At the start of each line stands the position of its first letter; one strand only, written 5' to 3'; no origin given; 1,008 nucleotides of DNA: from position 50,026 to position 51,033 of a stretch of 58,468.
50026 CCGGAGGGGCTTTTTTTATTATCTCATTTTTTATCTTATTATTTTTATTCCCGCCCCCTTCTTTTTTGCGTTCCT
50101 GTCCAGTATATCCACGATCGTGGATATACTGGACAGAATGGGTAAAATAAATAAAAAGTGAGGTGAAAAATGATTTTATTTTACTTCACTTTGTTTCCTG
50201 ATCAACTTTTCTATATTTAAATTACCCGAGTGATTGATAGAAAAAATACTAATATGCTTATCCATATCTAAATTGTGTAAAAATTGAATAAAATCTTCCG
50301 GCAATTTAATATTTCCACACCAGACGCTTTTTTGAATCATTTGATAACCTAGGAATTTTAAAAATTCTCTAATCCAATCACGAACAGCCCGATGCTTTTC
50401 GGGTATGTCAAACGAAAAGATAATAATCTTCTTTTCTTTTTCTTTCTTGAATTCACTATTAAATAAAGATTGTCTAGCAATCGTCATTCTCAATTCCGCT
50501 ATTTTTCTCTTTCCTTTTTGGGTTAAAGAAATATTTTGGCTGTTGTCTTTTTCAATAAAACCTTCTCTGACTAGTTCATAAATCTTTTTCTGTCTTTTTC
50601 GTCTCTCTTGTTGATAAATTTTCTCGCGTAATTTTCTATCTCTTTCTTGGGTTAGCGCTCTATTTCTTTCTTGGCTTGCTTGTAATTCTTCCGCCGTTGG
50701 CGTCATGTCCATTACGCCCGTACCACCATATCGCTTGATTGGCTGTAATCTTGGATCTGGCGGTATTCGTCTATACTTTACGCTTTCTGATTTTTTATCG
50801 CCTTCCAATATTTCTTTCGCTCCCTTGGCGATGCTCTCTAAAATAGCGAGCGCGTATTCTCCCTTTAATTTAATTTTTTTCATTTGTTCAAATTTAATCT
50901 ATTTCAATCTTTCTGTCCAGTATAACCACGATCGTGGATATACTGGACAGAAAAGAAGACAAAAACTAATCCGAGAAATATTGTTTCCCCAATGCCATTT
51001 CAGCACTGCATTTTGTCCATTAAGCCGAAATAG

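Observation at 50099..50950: wHTH/Cas2-fold gene bracketed by two copies of a perfect 38-bp palindrome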

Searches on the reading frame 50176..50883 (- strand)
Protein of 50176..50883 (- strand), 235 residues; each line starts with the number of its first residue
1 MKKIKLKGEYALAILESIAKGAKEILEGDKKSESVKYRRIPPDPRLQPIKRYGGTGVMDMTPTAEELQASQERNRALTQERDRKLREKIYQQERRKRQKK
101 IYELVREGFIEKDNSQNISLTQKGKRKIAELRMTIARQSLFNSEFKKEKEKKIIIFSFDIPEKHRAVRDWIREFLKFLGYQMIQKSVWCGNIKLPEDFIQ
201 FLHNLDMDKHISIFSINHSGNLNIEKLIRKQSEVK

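Call 4: search_protein_families(library=pfam, proteins=[window:50176-50883:-], max_evalue=10)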
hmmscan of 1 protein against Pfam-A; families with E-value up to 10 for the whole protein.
window:50176-50883:- (235 aa): 6 families
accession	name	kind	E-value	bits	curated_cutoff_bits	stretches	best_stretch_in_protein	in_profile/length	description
PF20803.2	PaaX_M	-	1.7e-13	50.9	24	1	155-221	10-76/83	PaaX protein central Cas2-like domain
PF09827.14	CRISPR_Cas2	-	0.00045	20.8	23.8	1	154-193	3-39/74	CRISPR associated protein Cas2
PF14277.12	DUF4364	-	0.0091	16.3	26.9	1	98-137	37-79/162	Domain of unknown function (DUF4364)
PF17250.7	NDUFB11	-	0.029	15.4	27.9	1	79-104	20-46/86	NADH-ubiquinone oxidoreductase 11 kDa subunit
PF09043.17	Lys-AminoMut_A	-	0.17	10.7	25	1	78-141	126-187/508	D-Lysine 5,6-aminomutase TIM-barrel domain of alpha subunit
PF21632.3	MOV-10_N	-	5.2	7.6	27.4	0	138-157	27-46/67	Helicase MOV-10, N-terminal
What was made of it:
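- On PaaX family (TIGR02277 / three-domain PaaX): E = 1.7e-13 and 50.9 bits against a cut-off of 24, covering residues 155-221 (call 4).
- On Cas2 (CRISPR adaptation): Pfam CRISPR_Cas2 is below its cut-off, 20.8 against 23.8 bits (call 4).
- Closest known: Cas2, the CRISPR adaptation subunit. Different: It falls below the Pfam CRISPR_Cas2 cut-off, 20.8 against 23.8 bits (call 4).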

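Call 5: search_protein_families(library=ncbifam, proteins=[window:50176-50883:-], max_evalue=10)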
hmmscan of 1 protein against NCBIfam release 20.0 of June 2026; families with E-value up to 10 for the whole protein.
window:50176-50883:- (235 aa): 6 families
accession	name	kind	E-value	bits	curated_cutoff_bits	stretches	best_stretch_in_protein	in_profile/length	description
TIGR01573.1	cas2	equivalog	4.7e-06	26.8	24.5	1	153-193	2-43/96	CRISPR-associated endonuclease Cas2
TIGR02277.1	PaaX_trns_reg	equivalog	0.0011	18.5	264.55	1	100-230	40-165/279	phenylacetic acid degradation operon negative regulatory protein PaaX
NF053609.1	Sul12a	equivalog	0.0085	16.3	150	1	100-147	39-86/103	Sul12a family chromatin-organizing protein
NF005831.1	PRK07734.1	equivalog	0.013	15.3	301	1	53-149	60-151/250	flagellar motor protein MotB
NF052384.1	Lys_5_6_mutase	equivalog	0.091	11.3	600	1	78-141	127-188/511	lysine 5,6-aminomutase subunit alpha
NF002170.0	PRK01005.1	equivalog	0.82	9.4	280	1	67-150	22-102/208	V-type ATP synthase subunit E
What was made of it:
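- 50176..50883 (-): Gene for a 235-aa protein with an N-terminal winged helix and a C-terminal Cas2-like (PaaX_M) domain. It is the putative repressor. Pfam PaaX_M E = 1.7e-13 and TIGR01573 cas2 E = 4.7e-6 (calls 4, 5).
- On PaaX family (TIGR02277 / three-domain PaaX): TIGR02277 gives 18.5 bits against a cut-off of 264.55 (call 5).
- On Cas2 (CRISPR adaptation): TIGR01573 gives 26.8 bits against a cut-off of 24.5 (call 5).
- Checked: TIGR01573 cas2 matches at E = 4.7e-6 (calls 4, 5).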

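Call 11: find_homologous_proteins(query=window:50176-50883:-)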
Query window:50176-50883:- (235 aa): 2 proteins with E <= 0.001 among 581 candidates.
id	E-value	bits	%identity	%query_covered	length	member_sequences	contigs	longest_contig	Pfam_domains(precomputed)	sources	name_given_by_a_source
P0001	2.1e-104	366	91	80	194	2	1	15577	PF20803.3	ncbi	ncbi:MAG: hypothetical protein ABH822_01955, partial [Patescibacteria group bacterium]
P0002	2.7e-51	192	52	75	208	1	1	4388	PF20803.3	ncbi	ncbi:MAG: hypothetical protein ABH822_02025 [Patescibacteria group bacterium]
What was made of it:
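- A related MAG holds two paralogues (call 11).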

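Call 13: find_encoding_contigs(protein=P0001, flank=10000)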
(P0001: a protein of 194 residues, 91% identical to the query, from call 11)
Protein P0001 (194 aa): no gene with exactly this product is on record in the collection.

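Call 14: find_encoding_contigs(protein=P0002, flank=10000)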
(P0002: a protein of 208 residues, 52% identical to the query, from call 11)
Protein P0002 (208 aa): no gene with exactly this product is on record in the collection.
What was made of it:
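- Tried and rejected: Contigs for P0001 and P0002 could not be retrieved because nothing is on record (calls 13, 14).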

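Call 35: search_protein_representatives(protein=window:50176-50883:-)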
Query: 235 residues. Proteins with E-value up to 0.001 (for the whole library): 1660; up to 1e-10: 759; up to 1e-30: 4. The best 150 are listed.
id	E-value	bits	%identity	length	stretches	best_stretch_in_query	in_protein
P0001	6.6e-105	365.8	91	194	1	1-188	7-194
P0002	8.5e-52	192.2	52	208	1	51-226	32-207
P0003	5.4e-46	173.3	51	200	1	49-224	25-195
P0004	1.9e-31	125.7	44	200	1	71-225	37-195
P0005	1.6e-26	109.6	41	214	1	71-223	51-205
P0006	1.2e-25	106.8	42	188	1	79-222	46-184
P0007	2.9e-25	105.5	38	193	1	77-224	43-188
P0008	4.3e-24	101.7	41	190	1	88-223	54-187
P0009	4.7e-24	101.5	39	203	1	78-225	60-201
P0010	1.4e-23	100.0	43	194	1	74-222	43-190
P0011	9.2e-23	97.3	37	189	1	81-223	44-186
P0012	2.7e-22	95.8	43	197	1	86-223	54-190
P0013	7.8e-22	94.3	43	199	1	87-222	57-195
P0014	7.8e-22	94.3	37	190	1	72-222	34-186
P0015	7.8e-22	94.3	41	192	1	83-223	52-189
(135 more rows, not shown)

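Call 39: find_related_loci(query=A3, collection=metagenome_contigs, flank=5000)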
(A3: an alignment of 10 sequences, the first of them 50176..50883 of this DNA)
Query A3 (235 aa) in metagenome_contigs; peptide patterns used: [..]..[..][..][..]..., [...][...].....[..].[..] (x = any residue, [..] = any of these).
600 stretches matched a pattern (row limit reached: there are more); 528 encode a relative of the query (tblastn E <= 1e-3); the best 80 are kept; 80 distinct loci.
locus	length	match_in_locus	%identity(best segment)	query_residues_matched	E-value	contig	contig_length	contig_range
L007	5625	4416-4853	38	77-224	5e-28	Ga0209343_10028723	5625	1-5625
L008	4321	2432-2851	40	88-223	5e-26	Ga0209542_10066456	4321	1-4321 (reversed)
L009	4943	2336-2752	39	84-222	5e-26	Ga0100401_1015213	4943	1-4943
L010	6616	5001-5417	39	84-222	5e-26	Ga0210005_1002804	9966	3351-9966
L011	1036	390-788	40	92-222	1e-26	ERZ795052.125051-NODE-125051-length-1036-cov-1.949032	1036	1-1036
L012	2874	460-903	37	75-224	3e-26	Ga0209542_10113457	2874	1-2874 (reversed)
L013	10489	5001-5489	36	69-223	5e-25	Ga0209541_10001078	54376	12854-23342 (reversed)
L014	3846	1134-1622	36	69-223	5e-25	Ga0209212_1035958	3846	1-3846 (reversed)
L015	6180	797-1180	42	94-223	7e-25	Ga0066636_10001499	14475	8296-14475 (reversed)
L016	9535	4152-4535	42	94-223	7e-25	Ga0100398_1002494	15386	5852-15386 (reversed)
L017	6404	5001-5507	33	57-222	1e-24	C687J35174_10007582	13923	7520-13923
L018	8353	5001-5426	38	83-222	3e-24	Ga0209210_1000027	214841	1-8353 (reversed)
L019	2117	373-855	36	69-222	4e-24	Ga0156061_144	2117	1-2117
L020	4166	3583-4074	36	62-222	6e-24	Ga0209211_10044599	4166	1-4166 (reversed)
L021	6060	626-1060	38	77-222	1e-23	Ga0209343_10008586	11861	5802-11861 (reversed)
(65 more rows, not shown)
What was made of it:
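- Tried and rejected: I repeated it with 10 sequences (call 39).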

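Call 48: find_homologous_proteins(query=A2, max_evalue=1e-10)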
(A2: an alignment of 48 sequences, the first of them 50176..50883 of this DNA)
Query A2 (48 sequences) (235 aa, profile of the alignment): 30 proteins with E <= 1e-10 among 3945 candidates.
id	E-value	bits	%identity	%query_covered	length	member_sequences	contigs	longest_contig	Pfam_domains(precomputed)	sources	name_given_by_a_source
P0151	6.7e-61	223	39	61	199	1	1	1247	PF20803.3,PF09827.15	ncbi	-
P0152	1.9e-60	222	34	61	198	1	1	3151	PF20803.3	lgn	-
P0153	7.9e-59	217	40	56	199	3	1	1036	PF20803.3,PF09827.15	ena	-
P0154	1.0e-58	216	37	61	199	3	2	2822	PF20803.3,PF09827.15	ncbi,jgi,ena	-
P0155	2.6e-58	215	37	62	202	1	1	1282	PF20803.3,PF09827.15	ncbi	-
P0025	2.7e-56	208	32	58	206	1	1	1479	PF20803.3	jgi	-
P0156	8.3e-53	197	37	56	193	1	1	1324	PF20803.3,PF09827.15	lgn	-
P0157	1.7e-51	193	30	72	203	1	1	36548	PF20803.3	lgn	-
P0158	1.5e-48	183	31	53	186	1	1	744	PF20803.3,PF09827.15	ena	-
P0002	3.5e-47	179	52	75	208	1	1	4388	PF20803.3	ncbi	ncbi:MAG: hypothetical protein ABH822_02025 [Patescibacteria group bacterium]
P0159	7.7e-47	177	33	62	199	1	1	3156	PF20803.3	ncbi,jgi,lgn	-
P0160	2.1e-46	176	40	61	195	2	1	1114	PF20803.3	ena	-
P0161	3.9e-39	152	37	51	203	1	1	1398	PF20803.3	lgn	-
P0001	9.7e-34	135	91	80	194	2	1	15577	PF20803.3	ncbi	ncbi:MAG: hypothetical protein ABH822_01955, partial [Patescibacteria group bacterium]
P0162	4.0e-25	107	36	51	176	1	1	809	PF20803.3,PF09827.15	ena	-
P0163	2.9e-23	101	49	29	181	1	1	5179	PF20803.3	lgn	-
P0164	1.0e-20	92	35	31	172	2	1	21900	PF20803.3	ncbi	-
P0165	1.4e-18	85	28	52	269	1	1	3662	PF20803.3,PF08223.17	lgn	-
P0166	5.6e-16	77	28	48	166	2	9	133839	PF20803.3,PF22665.4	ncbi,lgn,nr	ncbi:helix-turn-helix transcriptional regulator [Candidatus Daviesbacteria bacterium]|nr:helix-turn-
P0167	1.2e-15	76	30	51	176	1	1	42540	PF20803.3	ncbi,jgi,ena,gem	ncbi:MAG: hypothetical protein WC575_03275 [Patescibacteria group bacterium]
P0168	1.5e-15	75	30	50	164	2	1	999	PF20803.3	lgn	-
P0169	9.9e-15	73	34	38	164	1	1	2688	PF20803.3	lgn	-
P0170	2.1e-14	72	28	66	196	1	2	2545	PF20803.3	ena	-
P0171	9.4e-14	70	31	57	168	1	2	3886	PF20803.3,PF22665.4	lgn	-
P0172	2.0e-13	68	27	49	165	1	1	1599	PF20803.3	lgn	-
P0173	4.3e-12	64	25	74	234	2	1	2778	PF20803.3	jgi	jgi:DNA-binding PadR family transcriptional regulator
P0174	4.3e-12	64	30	41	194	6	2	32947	PF20803.3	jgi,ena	-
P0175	8.7e-12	63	36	37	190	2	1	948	PF20803.3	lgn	-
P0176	1.2e-11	63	31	52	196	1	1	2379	PF20803.3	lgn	-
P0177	3.8e-11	61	31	43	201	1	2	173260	PF20803.3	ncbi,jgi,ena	ncbi:MAG: CRISPR-associated endonuclease Cas2 [bacterium]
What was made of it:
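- On PaaX family (TIGR02277 / three-domain PaaX): Only one distant relative (P0165) carries PF08223 (call 48).
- Closest known: Cas2, the CRISPR adaptation subunit. Same: TIGR01573 is passed by 2 bits (call 5), which is why some members are named Cas2 in GenBank (call 48).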

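Call 51: search_solved_structures(query=A2, max_evalue=1, show_alignments=2)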
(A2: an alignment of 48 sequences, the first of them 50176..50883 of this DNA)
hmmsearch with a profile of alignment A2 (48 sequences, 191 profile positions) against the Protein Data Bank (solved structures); distinct sequences matched with E-value up to 1: 43.
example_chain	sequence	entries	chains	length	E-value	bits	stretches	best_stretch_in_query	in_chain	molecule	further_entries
8hkx_S19E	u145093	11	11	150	0.0071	19.3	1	56-111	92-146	30S ribosomal protein S19e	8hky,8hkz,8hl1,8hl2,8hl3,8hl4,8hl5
2eth_A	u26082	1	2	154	0.01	18.8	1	24-122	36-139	transcriptional regulator, putative, Mar family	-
9e71_BU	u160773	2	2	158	0.012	18.6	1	46-109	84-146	Small ribosomal subunit protein eS19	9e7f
3exc_X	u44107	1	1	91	0.016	18.1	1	119-157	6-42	Uncharacterized protein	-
9fhl_U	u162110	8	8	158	0.038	16.9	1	64-109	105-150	Small ribosomal subunit protein eS19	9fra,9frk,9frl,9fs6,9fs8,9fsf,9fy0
7wze_Y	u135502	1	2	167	0.043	16.8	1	52-119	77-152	Uncharacterized HTH-type transcriptional regulator YetL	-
5xyi_T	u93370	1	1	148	0.046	16.6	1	49-101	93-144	Ribosomal protein S19e, putative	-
1f5t_A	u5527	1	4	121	0.13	15.2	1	55-97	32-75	DIPHTHERIA TOXIN REPRESSOR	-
1b1b_A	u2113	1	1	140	0.13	15.1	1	60-93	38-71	PROTEIN (IRON DEPENDENT REGULATOR)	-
7kua_A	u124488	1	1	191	0.14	15.1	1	55-111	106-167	Transcriptional regulator, MarR family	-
7b24_A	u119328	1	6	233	0.15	15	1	60-94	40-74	DtxR family iron (Metal) dependent repressor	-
7b1v_A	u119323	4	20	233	0.15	15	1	60-94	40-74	DtxR family iron (Metal) dependent repressor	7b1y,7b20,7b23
6jhz_A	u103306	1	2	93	0.15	15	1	119-154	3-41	CRISPR-associated endoribonuclease Cas2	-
1xcv_A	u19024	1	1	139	0.16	14.9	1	55-97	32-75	Diphtheria toxin repressor mutant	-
4v6u_AU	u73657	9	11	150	0.16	14.9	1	55-106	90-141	SSU ribosomal protein S19E | 30S ribosomal protein S19e | 30S ribosomal protein eS19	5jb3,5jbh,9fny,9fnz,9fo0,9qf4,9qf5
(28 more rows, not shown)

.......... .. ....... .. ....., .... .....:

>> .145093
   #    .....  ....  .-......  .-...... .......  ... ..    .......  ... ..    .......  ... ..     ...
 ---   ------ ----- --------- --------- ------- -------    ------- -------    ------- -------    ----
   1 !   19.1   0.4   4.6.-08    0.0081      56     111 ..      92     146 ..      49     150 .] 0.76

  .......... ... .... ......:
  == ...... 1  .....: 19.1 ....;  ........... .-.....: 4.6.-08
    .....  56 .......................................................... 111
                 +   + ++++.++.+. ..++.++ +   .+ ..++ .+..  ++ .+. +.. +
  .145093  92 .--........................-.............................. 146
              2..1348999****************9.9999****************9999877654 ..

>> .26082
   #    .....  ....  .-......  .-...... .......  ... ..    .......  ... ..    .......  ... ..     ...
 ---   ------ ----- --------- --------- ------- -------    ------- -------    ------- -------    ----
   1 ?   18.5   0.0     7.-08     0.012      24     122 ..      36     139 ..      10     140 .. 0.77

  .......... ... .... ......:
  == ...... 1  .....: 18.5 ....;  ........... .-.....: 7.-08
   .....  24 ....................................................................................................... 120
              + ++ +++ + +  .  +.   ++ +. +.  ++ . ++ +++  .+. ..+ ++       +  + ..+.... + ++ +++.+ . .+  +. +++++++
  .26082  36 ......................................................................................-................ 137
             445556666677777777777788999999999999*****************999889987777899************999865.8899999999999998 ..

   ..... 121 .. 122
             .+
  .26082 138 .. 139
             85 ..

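Call 57: predict_structure(alignment_id=A4)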
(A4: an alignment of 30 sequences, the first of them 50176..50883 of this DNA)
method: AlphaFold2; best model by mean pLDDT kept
length: 235 residues; sequences in the alignment: 30
mean_pLDDT: 78.5   pTM: 0.56
mean pLDDT of the five models: 78.5, 77.0, 76.1, 75.3, 75.2
residues with pLDDT >= 90: 72; 70-90: 101; 50-70: 40; < 50: 22
segments of 3 or more residues with pLDDT < 50: 1-4, 29-39, 52-54, 56-58
pLDDT, mean of each block of 10 residues (from residue 1): 61 86 56 45 56 49 80 83 83 87 94 87 89 81 79 95 91 94 96 91 90 84 58 63
secondary structure, 60 per line:
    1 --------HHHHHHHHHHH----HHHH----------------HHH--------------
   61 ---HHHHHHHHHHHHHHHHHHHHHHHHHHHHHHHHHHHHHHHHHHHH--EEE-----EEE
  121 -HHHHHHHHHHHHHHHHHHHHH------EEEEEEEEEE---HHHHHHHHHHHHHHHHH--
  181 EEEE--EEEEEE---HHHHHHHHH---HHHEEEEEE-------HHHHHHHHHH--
elements in order: H9-19 H24-27 H64-107 E110-112 E118-120 H122-142 E149-158 H162-178 E181-184 E187-192 H196-204 E211-216 H224-233
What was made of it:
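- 50176..50883 (-): AlphaFold2 model with pLDDT 78.5 (call 57).
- On PaaX family (TIGR02277 / three-domain PaaX): The AlphaFold2 model has a helix plus beta-hairpin wing (call 57).
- On Cas2 (CRISPR adaptation): The protein is 235 aa, and the Cas2-like part is the C-terminal third, after a winged-helix half (calls 4, 57).
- Checked: The AlphaFold2 model shows a long helix (64-107) followed by a beta-hairpin wing (110-120), then a ferredoxin-like domain (call 57).
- The structure model has only moderate confidence, with pTM 0.56 (call 57).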

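Call 60: fold_search(model_id=the predicted structure, library=pdb)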
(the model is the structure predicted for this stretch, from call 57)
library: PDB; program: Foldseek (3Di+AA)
matches with E <= 10: 652; with E <= 0.001: 1
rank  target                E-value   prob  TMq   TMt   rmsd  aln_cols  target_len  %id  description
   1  8a39_AP1              1.5e-04  1.00  0.27  0.21   9.9       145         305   17  Crystal Structure of PaaX from Escherichia coli W (released 2023-07-05)
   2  3kfw                  2.5e-02  0.87  0.24  0.24   8.4       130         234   12  Uncharacterized protein Rv0674 from Mycobacterium tuberculosis (released 2009-12-01)
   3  8ia4_B                3.0e-02  0.98  0.20  0.45   6.1        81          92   18  Crystal structure of Cas2 in complex with AcrVA5-peptide (released 2023-03-22)
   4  5zyf_F                3.6e-02  0.99  0.23  0.58   3.6        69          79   26  Crystal structure of Streptococcus pyogenes type II-A Cas2 (released 2018-08-15)
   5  9h6t_A                4.1e-02  0.98  0.19  0.38   4.7        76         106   26  Partial Cas1-Cas2 CRISPR integrase complex bound to a half-integration product, Streptococcus thermophilus DGCC 7710 C (released 2026-02-18)
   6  5zyf_E                4.9e-02  0.98  0.22  0.55   3.8        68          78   24  Crystal structure of Streptococcus pyogenes type II-A Cas2 (released 2018-08-15)
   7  4fpi_A                4.9e-02  0.87  0.21  0.41   5.3        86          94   10  Crystal Structure of 5-chloromuconolactone isomerase from Rhodococcus opacus 1CP (released 2013-04-24)
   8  5xvo_F                5.2e-02  0.98  0.20  0.39   4.7        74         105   24  E. fae Cas1-Cas2/prespacer/target ternary complex revealing DNA sampling and half-integration states (released 2017-10-04)
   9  3exc                  5.5e-02  0.94  0.22  0.51   4.4        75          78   20  Structure of the RNA'se SSO8090 from Sulfolobus solfataricus (released 2008-11-11)
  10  8ia4_A                6.3e-02  0.90  0.20  0.42   6.4        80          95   20  Crystal structure of Cas2 in complex with AcrVA5-peptide (released 2023-03-22)
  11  6qxt_K                6.3e-02  0.85  0.19  0.40   6.6        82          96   22  Cas1-Cas2-Csn2-DNA dimer complex from the Type II-A CRISPR-Cas system (released 2019-05-08)
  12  5xvn_E                6.7e-02  0.99  0.22  0.44   4.9        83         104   19  E. far Cas1-Cas2/prespacer binary complex (released 2017-10-04)
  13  5g4d                  6.7e-02  0.94  0.22  0.52   4.2        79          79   16  Crystal structure of the Cas2 in T.onnurineus (released 2016-07-27)
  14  6jhz_A                7.1e-02  0.99  0.20  0.46   4.9        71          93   20  Crystal structure of cas2 (released 2020-03-25)
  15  5zyf_A                7.1e-02  0.91  0.22  0.47   5.4        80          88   20  Crystal structure of Streptococcus pyogenes type II-A Cas2 (released 2018-08-15)
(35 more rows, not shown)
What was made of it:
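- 50176..50883 (-): Foldseek top hit is E. coli PaaX 8a39, followed by Cas2 structures (call 60).
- On PaaX family (TIGR02277 / three-domain PaaX): The Foldseek alignment to 8a39 covers 145 columns (call 60).
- On Cas2 (CRISPR adaptation): Foldseek hits many Cas2 structures, with TM-scores normalised to the target of 0.4-0.58 (call 60).
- On REP / RAYT (REPtron): The fold is winged helix plus Cas2-like (call 60).
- The Foldseek top hit is E. coli PaaX 8a39 at E = 1.5e-4, then Rv0674, then many Cas2 structures (call 60). The closest structural relative is a classical repressor (call 60).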
